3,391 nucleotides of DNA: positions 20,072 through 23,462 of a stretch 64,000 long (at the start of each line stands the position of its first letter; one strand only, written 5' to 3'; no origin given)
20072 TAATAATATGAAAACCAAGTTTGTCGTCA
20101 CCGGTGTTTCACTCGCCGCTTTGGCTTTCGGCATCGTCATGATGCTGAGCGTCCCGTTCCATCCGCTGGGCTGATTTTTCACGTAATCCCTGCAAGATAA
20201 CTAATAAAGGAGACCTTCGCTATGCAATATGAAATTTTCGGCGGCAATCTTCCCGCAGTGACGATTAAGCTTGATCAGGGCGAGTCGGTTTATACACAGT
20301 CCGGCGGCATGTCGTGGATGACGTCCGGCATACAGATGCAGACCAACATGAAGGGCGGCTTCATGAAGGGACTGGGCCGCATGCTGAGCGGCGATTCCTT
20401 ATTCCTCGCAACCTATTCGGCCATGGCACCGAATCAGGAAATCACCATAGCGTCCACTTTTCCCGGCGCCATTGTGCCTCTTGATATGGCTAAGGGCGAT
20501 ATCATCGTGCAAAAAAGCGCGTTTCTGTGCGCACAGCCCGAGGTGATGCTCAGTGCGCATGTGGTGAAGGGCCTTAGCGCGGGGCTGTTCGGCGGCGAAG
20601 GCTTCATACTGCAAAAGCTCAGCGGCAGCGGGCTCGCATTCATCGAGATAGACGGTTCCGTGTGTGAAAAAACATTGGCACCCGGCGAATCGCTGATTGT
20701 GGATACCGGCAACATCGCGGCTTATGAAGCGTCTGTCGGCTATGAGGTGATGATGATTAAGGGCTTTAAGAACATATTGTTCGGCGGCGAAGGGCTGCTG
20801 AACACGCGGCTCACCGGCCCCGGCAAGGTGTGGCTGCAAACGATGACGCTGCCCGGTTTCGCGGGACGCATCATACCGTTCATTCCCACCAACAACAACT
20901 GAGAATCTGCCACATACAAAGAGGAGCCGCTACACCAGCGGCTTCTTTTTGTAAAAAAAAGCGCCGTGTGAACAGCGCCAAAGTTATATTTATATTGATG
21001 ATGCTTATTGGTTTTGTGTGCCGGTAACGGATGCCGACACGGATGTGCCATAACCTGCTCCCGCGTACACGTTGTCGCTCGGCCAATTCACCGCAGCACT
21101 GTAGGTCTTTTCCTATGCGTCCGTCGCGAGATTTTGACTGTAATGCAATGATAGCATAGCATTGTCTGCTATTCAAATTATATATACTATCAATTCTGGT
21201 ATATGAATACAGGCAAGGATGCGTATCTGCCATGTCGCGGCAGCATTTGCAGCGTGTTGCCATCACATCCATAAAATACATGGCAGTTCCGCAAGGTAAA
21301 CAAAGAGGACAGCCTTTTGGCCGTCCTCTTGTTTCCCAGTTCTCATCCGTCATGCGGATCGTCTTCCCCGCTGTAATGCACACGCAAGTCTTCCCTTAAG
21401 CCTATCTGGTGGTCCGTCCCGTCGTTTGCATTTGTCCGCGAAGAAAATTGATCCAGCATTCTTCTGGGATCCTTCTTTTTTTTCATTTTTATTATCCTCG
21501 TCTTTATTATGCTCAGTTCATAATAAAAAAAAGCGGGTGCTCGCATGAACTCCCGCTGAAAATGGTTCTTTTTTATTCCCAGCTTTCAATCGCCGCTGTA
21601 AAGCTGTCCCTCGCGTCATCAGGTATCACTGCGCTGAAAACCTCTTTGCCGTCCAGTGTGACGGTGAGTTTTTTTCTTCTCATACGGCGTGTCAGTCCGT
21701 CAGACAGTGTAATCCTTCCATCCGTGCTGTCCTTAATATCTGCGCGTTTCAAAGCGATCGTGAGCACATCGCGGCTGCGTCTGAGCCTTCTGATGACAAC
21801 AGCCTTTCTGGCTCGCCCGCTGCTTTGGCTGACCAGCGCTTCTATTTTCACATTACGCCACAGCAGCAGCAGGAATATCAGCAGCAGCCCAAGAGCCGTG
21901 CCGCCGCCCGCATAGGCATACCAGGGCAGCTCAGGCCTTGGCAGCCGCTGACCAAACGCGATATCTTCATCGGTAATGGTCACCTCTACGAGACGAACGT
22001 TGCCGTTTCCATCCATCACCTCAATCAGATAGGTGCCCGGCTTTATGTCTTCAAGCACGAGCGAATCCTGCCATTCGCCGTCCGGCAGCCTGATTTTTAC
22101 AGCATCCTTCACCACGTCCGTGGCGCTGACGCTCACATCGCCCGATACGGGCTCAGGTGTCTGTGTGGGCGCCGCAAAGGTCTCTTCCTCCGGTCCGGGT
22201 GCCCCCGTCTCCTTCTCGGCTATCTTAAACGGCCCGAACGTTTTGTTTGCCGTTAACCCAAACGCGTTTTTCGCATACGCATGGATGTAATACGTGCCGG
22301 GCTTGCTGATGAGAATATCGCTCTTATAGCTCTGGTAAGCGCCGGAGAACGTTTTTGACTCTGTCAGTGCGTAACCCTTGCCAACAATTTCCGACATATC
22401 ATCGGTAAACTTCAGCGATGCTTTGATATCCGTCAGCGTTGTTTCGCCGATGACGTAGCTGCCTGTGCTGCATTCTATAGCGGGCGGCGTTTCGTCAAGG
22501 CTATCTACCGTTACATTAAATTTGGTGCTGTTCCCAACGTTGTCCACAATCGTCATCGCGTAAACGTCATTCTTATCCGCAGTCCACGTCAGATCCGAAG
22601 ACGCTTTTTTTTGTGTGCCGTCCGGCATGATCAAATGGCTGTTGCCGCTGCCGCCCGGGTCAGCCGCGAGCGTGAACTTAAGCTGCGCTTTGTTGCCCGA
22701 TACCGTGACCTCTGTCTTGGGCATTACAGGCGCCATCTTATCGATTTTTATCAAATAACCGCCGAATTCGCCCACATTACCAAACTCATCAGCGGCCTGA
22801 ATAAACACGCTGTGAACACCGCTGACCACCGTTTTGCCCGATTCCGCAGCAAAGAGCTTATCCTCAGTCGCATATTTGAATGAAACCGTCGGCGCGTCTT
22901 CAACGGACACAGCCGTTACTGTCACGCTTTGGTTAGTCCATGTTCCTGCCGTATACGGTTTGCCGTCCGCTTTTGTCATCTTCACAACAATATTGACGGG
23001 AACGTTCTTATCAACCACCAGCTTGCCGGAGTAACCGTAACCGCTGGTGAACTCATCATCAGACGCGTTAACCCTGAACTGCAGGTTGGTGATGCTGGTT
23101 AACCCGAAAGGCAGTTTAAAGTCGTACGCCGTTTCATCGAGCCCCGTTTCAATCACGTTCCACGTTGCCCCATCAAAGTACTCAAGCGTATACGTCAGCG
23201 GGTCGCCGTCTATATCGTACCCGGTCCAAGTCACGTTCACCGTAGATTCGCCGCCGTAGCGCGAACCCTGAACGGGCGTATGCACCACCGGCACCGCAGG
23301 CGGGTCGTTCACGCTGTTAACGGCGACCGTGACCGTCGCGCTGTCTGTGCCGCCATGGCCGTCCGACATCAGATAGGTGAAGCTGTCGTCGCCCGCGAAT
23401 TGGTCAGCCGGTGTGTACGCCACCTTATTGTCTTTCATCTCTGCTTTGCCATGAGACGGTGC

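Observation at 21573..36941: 5,122-aa single-ORF surface protein occupying a quarter of the window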

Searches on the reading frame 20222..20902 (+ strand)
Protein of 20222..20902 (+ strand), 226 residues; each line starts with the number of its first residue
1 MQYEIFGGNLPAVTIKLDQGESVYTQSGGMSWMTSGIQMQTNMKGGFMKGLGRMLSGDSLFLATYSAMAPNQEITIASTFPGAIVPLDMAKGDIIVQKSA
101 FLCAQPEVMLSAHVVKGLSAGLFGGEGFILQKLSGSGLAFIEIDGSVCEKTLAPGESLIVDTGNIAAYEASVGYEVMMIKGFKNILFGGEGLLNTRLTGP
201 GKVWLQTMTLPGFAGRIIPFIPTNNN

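Call 10: search_protein_families(library=pfam, proteins=[window:20222-20902:+], max_evalue=0.001)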
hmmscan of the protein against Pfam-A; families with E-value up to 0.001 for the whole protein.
window:20222-20902:+ (226 aa): 1 family
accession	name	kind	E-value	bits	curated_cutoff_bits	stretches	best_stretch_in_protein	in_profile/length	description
PF01987.23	AIM24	-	2.5e-71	240.1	25.7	1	3-208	1-205/205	Mitochondrial biogenesis AIM24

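Call 14: find_encoding_contigs(protein=window:20222-20902:+, flank=10000, max_places=6)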
Protein window:20222-20902:+ (226 aa): 6 contigs read that carry it; 2 places shown.
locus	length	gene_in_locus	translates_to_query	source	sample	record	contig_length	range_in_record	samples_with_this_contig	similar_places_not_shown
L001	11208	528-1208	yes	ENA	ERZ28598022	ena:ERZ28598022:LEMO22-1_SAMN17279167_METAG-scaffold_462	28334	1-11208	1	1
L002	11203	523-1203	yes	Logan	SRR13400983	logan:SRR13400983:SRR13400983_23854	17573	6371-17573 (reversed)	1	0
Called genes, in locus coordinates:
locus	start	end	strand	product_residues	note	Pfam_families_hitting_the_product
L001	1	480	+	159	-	?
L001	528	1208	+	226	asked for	PF01987:AIM24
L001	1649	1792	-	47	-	-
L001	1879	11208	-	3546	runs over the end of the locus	PF17892:Cadherin_5, PF17963:Big_9, PF17803:Cadherin_4, PF17892:Cadherin_5, PF17963:Big_9, PF17803:Cadherin_4, PF17892:Cadherin_5, PF17963:Big_9, +48 more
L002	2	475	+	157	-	?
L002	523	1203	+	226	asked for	PF01987:AIM24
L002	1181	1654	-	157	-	-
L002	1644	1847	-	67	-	-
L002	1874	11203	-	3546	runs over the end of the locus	PF17892:Cadherin_5, PF17963:Big_9, PF17803:Cadherin_4, PF17892:Cadherin_5, PF17963:Big_9, PF17803:Cadherin_4, PF17892:Cadherin_5, PF17963:Big_9, +48 more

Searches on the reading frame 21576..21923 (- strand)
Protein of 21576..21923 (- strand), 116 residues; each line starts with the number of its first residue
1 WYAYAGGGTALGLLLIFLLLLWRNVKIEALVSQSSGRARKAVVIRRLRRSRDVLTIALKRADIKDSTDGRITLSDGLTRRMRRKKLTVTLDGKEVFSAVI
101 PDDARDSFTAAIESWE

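Call 63: search_protein_families(library=pfam, alignment_id=A6, max_evalue=10)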
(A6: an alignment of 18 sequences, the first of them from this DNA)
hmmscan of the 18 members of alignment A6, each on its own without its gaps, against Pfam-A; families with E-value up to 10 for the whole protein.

A. member 1, seq(116 aa): 0 families

B. families by the number of members that match (of 18 scanned): 15 families
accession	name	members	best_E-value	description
PF14316.11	DUF4381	4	0.014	Domain of unknown function (DUF4381)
PF06480.20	FtsH_ext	2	0.84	FtsH Extracellular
PF13362.12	Toprim_3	1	0.029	Toprim domain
PF17231.7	DUF5305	1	0.03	Family of unknown function (DUF5305)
PF12698.13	ABC2_membrane_3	1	0.04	ABC-2 family transporter protein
PF25440.1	Beta-prop_RIC1_2nd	1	0.052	RIC1 second beta propeller domain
PF05834.18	Lycopene_cycl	1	0.079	Lycopene cyclase protein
PF00262.25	Calreticulin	1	0.095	Calreticulin family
PF23494.1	bPH_10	1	0.12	YqeB-like bacterial PH domain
PF22769.1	DCD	1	0.13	dCTP deaminase-like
PF14313.11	Soyouz_module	1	0.13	N-terminal region of Paramyxovirinae phosphoprotein (P)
PF07204.16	Orthoreo_P10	1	0.14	Orthoreovirus membrane fusion protein p10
PF15670.10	Spem1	1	0.16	Spermatid maturation protein 1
PF04335.19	VirB8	1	0.2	VirB8 protein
PF05620.16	TMEM208_SND2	1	0.27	SRP-independent targeting protein 2/TMEM208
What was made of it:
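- On PilZ (c-di-GMP receptor), considered for the cytoplasmic tail: None of the 18 tails gives a PilZ hit at E up to 10 (call 63).
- Tried and rejected: There is no PilZ hit, and one bPH_10 hit at E 0.12 in 1 of 18 tails is not meaningful (call 63).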

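Call 64: search_solved_structures(query=A6, max_evalue=10)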
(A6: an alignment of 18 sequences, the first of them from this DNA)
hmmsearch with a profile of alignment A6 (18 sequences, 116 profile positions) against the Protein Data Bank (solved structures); distinct sequences matched with E-value up to 10: 5.
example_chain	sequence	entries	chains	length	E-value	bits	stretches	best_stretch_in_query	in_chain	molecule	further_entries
6w3g_A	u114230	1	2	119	0.015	18.2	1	21-69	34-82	Rd1NTF2_04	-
3nze_A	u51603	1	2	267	0.65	12.9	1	60-96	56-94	Putative transcriptional regulator, sugar-binding family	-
7rll_A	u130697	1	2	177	0.87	12.5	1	22-110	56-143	Arf3p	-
2l8s_A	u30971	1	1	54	0.98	12.3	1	3-30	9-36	Integrin alpha-1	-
1oz9_A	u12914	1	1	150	7.6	9.5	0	20-53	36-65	Hypothetical protein AQ_1354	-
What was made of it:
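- Tried and rejected: The PDB profile search found nothing below E 0.015 (call 64).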

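Call 65: search_protein_families(library=ncbifam, alignment_id=A6, max_evalue=1)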
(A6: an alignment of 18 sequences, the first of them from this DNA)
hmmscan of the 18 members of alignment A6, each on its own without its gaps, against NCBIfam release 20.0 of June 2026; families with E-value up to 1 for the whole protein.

A. member 1, seq(116 aa): 0 families

B. families by the number of members that match (of 18 scanned): 15 families
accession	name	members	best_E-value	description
NF045516.2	SepX_GlpR_1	1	0.0021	divisome protein SepX/GlpR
TIGR02915.1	PEP_resp_reg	1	0.037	PEP-CTERM-box response regulator transcription factor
TIGR02259.1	benz_CoA_red_A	1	0.06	benzoyl-CoA reductase subunit A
TIGR03849.2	arch_ComA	1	0.062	phosphosulfolactate synthase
TIGR02530.1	flg_new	1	0.062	TIGR02530 family flagellar biosynthesis protein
NF001503.0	PRK00349.1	1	0.062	excinuclease ABC subunit UvrA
NF009283.0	PRK12643.1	1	0.072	flagellar basal body rod protein FlgF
NF002728.1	PRK02624.1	1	0.073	photosystem II reaction center phosphoprotein PsbH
NF040576.1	T2SS_GspM_XpsM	1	0.08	type II secretion system protein GspM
TIGR00797.1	matE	1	0.085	MATE family efflux transporter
NF009036.0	PRK12369.1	1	0.088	putative transporter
NF041501.1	cola_mem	1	0.12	FGLLP motif-containing membrane protein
NF033550.5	transpos_ISL3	1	0.13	ISL3 family transposase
TIGR01191.1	ccmC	1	0.14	heme ABC transporter permease CcmC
NF045939.1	MHJ_0274_fam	1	0.2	MHJ_0274 family protein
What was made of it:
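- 21576..21851 (-): Conserved basic cytoplasmic tail domain, aa 5031-5122 (pI 10.8, predicted beta-rich). It is always at the extreme C-terminus. No Pfam, NCBIfam or PDB match (calls 63-65).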

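Call 70: find_homologous_proteins(query=A6, max_evalue=0.00001)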
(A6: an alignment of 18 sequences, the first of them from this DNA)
Query A6 (18 sequences) (116 aa, profile of the alignment): 11 proteins with E <= 0.00001 among 8000 candidates.
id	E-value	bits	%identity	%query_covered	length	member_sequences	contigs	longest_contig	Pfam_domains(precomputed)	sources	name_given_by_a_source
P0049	1.5e-35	139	23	64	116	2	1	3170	-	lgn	-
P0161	5.8e-34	134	28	74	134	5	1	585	-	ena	-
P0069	1.6e-32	129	32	64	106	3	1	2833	-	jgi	jgi:hypothetical protein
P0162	3.2e-32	128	26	59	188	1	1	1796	-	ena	-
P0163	1.5e-30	123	26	74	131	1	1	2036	-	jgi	jgi:hypothetical protein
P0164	5.3e-30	121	26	87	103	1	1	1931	-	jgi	-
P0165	5.4e-30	121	26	84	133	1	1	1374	-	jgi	-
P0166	1.4e-29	120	26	81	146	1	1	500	-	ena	-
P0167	3.3e-23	99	27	70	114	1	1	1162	-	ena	-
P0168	1.5e-16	78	30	46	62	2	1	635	-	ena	-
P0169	4.2e-13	67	36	31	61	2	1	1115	-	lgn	-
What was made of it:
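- Tried and rejected: A word-indexed search with the tail profile returned only 11 unnamed fragments (call 70), so no taxonomy was gained.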

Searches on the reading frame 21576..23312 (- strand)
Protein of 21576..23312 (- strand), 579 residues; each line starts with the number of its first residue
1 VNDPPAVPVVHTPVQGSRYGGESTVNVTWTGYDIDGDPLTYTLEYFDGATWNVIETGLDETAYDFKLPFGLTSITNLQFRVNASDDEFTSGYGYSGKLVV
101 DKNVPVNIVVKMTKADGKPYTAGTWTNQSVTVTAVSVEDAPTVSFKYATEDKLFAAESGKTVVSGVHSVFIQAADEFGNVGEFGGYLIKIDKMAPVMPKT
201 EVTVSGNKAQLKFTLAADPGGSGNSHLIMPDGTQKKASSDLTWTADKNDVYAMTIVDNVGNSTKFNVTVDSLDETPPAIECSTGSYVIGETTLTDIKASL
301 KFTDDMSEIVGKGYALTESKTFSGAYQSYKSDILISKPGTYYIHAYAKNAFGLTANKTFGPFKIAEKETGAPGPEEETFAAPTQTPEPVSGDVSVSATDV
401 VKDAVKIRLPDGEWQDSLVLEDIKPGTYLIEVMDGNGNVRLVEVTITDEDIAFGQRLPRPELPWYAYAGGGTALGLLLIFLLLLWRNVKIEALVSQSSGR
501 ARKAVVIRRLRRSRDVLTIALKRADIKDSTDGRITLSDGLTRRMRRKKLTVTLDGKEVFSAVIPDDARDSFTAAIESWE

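Call 13: search_protein_families(library=pfam, proteins=[window:21576-23312:-], max_evalue=10)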
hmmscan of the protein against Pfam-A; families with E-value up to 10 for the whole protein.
window:21576-23312:- (579 aa): 4 families
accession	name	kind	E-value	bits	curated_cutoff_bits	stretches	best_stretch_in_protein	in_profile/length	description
PF06832.18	BiPBP_C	-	0.0062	16.9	26.8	1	208-265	30-88/90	Penicillin-Binding Protein C-terminus Family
PF00041.27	fn3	-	0.12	13.1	25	1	21-87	12-72/84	Fibronectin type III domain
PF00801.26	PKD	-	0.63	10.5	23.5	1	336-358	54-76/80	PKD domain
PF17803.7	Cadherin_4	-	2.8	8.9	25.1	0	20-43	26-51/71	Bacterial cadherin-like domain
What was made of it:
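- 23007..23312 (-): FN3-like module, aa 4544-4645. Pfam fn3 gives only E 0.12 (call 13).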

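Call 15: find_homologous_proteins(query=window:21576-23312:-)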
Query window:21576-23312:- (579 aa): 10 proteins with E <= 0.001 among 8000 candidates.
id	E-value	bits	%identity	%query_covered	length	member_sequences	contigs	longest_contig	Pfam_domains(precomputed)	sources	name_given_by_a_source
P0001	4.2e-170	585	51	100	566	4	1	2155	-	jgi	jgi:hypothetical protein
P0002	1.9e-167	576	50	99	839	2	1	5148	PF17963.8,PF17892.8,PF17803.8,PF16184.12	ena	-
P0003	1.1e-147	511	43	99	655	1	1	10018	PF17963.8,PF17892.8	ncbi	ncbi:MAG: Ig-like domain-containing protein [Clostridiaceae bacterium]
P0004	4.3e-138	479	52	77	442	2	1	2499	-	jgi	jgi:hypothetical protein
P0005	4.0e-137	476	44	99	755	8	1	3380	PF17963.8,PF17892.8,PF17803.8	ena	-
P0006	1.8e-130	454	43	97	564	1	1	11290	-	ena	-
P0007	4.0e-124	433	58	47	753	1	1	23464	PF17963.8,PF17892.8,PF17803.8,PF16184.12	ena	-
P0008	3.1e-113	397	44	85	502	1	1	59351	-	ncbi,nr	ncbi:MAG: hypothetical protein GX417_01345, partial [Clostridiales bacterium]|nr:hypothetical protei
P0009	5.5e-97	344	42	80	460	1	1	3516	-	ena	-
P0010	1.2e-19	88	34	37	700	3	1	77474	-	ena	-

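Call 16: find_related_loci(query=window:21576-23312:-, collection=genome_contigs, flank=10000)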
Query window:21576-23312:- (579 aa) in genome_contigs; peptide patterns used: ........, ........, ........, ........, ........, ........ (x = any residue, [..] = any of these).
95 stretches matched a pattern; 3 encode a relative of the query (tblastn E <= 1e-3); 3 distinct loci.
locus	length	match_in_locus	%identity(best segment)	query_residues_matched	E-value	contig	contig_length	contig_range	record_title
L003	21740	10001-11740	75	1-579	0e+0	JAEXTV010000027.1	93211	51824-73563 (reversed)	MAG: Bacillota bacterium isolate OH_HBrB_366 k127_534796, whole genome shotgun sequence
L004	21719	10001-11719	75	1-579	0e+0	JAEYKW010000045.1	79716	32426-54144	MAG: Bacillota bacterium isolate OH_HFB_467 k127_1453244, whole genome shotgun sequence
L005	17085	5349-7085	76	1-578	0e+0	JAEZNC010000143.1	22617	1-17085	MAG: Bacillota bacterium isolate OH_CFB_137 k127_1562803, whole genome shotgun sequence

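Call 22: search_solved_structures(query=window:21576-23312:-, max_evalue=1)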
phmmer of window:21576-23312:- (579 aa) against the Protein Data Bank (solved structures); distinct sequences matched with E-value up to 1: 1.
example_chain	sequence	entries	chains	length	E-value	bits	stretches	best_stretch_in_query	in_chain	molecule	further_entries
4xed_A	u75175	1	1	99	0.19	13.2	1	2-51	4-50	Peptidase M14, carboxypeptidase A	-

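Call 52: predict_structure(alignment_id=A3)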
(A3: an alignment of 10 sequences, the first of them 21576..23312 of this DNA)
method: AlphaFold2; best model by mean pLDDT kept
length: 579 residues; sequences in the alignment: 10
mean_pLDDT: 73.9   pTM: 0.38
mean pLDDT of the five models: 73.9, 71.9, 71.6, 70.1, 63.9
residues with pLDDT >= 90: 70; 70-90: 308; 50-70: 132; < 50: 69
segments of 3 or more residues with pLDDT < 50: 104-110, 121-130, 132-140, 370-385, 456-468, 485-487
pLDDT, mean of each block of 10 residues (from residue 1): 84 75 81 86 92 92 82 83 91 88 48 50 43 45 63 61 57 61 58 74 77 77 83 84 86 86 88 79 83 88 74 85 81 87 87 83 76 42 52 82 85 84 85 81 84 54 46 67 54 61 55 69 73 78 82 82 81 77
secondary structure, 60 per line:
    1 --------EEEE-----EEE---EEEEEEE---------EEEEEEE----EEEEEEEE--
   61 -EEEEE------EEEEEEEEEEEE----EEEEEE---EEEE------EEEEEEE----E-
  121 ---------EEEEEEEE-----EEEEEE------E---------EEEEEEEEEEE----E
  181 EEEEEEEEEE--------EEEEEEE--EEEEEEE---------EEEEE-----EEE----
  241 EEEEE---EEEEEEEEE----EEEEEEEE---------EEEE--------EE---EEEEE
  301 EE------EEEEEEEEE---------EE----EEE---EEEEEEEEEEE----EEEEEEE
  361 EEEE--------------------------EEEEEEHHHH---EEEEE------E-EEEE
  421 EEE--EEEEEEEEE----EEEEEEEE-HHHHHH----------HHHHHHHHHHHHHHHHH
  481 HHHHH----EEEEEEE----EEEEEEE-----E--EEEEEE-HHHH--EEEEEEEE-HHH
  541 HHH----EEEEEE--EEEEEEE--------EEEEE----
elements in order: E9-12 E18-20 E24-30 E40-46 E51-58 E62-66 E73-84 E89-94 E98-101 E108-114 E130-137 E143-148 E165-175 E180-190 E199-205 E208-214 E224-228 E234-236 E241-245 E249-257 E262-269 E279-282 E296-302 E309-317 E333-335 E339-349 E354-364 E391-396 H397-400 E404-408 E417-423 E426-434 E439-446 H448-453 H464-485 E490-496 E501-507 E516-521 H523-526 E529-536 H538-543 E548-553 E556-562 E571-575
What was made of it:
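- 23007..23312 (-): AF2 beta-sandwich with pLDDT 75-92 (call 52).
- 22212..23006 (-): Three further beta-sandwich (Ig-like) modules, aa ~4646-4910. The first is modelled with low confidence. AF2 (call 52).
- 21966..22148 (-): Small membrane-proximal beta domain, aa ~4932-4992, with a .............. hairpin motif. AF2 pLDDT 82-85 (call 52).
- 21852..21923 (-): Single transmembrane helix, aa ~5007-5030. AF2 helix at model residues 464-485 (call 52).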

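Call 58: fold_search(model_id=the predicted structure, library=pdb)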
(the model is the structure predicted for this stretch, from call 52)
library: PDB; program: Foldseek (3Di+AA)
matches with E <= 10: 1936; with E <= 0.001: 88
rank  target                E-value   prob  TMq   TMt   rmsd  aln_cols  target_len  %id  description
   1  8d82_A                4.3e-08  1.00  0.22  0.22  24.6       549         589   11  Cryo-EM structure of human IL-6 signaling complex in detergent: model containing full extracellular domains (released 2023-03-29)
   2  8v2b_B                8.3e-08  1.00  0.21  0.21  23.9       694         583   11  Cryo-EM structure of mouse type II OSM receptor complex: model for full extracellular assembly (released 2024-11-20)
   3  8k53_A                1.0e-07  1.00  0.13  0.11  33.8       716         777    9  Structure of the Dimeric Human CNTN2 Ig 1-6-FNIII 1-2 Domain in an Asymmetric State (released 2023-12-06)
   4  9ba4_A                1.6e-07  1.00  0.18  0.12  35.2       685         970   12  Full-length cross-linked Contactin 2 (CNTN2) (released 2024-07-17)
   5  7ol4_D                3.0e-07  1.00  0.13  0.13  41.7       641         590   10  Mouse contactin-1 neurofascin-155 immunoglobulin domains adhesion complex (released 2022-12-14)
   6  7ol4_C                3.5e-07  1.00  0.13  0.13  41.2       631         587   11  Mouse contactin-1 neurofascin-155 immunoglobulin domains adhesion complex (released 2022-12-14)
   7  8v2b_C                9.0e-07  1.00  0.15  0.13  32.9       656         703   10  Cryo-EM structure of mouse type II OSM receptor complex: model for full extracellular assembly (released 2024-11-20)
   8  4rtd                  1.3e-06  1.00  0.14  0.09  50.6       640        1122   10  Escherichia coli alpha-2-macroglobulin activated by porcine elastase (released 2015-07-15)
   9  8cml_E                1.6e-06  1.00  0.14  0.13  39.5       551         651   10  Cryo-EM structure of complement C5 in complex with nanobodies UNbC5-1 and UNbC5-2 (released 2023-09-27)
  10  9u61_C                1.9e-06  1.00  0.14  0.13  45.8       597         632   10  CP/MBL pathways C3 convertase C4b2a and C3 complex (released 2026-01-14)
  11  8v29_B                2.1e-06  1.00  0.19  0.19  26.4       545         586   13  Cryo-EM structure of human type I OSM receptor complex: model for full extracellular assembly (released 2024-11-20)
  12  5xx0_B                2.4e-06  1.00  0.13  0.19  43.0       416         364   13  Crystal structure of the four N-terminal immunoglogulin domains of Sidekick-2 protein (released 2018-08-29)
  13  5i99                  2.6e-06  1.00  0.21  0.27  13.8       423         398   11  Crystal structure of mouse CNTN3 Ig5-Fn2 domains (released 2016-08-31)
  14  8d6a_A                3.1e-06  1.00  0.18  0.24  24.6       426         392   12  Cryo-EM structure of human LIF signaling complex: model containing the interaction core region (released 2023-03-29)
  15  8v29_C                3.3e-06  1.00  0.19  0.15  24.7       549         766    9  Cryo-EM structure of human type I OSM receptor complex: model for full extracellular assembly (released 2024-11-20)
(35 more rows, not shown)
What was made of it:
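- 23007..23312 (-): Foldseek hits FN3 tandems (call 58).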

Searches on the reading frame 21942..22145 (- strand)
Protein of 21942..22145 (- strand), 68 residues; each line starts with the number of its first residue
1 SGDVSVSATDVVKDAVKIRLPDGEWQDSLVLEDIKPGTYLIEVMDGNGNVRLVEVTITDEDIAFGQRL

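Call 81: search_protein_families(library=pfam, proteins=[window:21942-22145:-], max_evalue=0.1)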
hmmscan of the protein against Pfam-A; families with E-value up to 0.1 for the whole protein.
seq(68 aa): 1 family
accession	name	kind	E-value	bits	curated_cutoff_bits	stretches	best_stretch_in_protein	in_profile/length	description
PF19119.5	DUF5803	-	0.015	15.3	25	1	7-56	93-142/196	Family of unknown function (DUF5803)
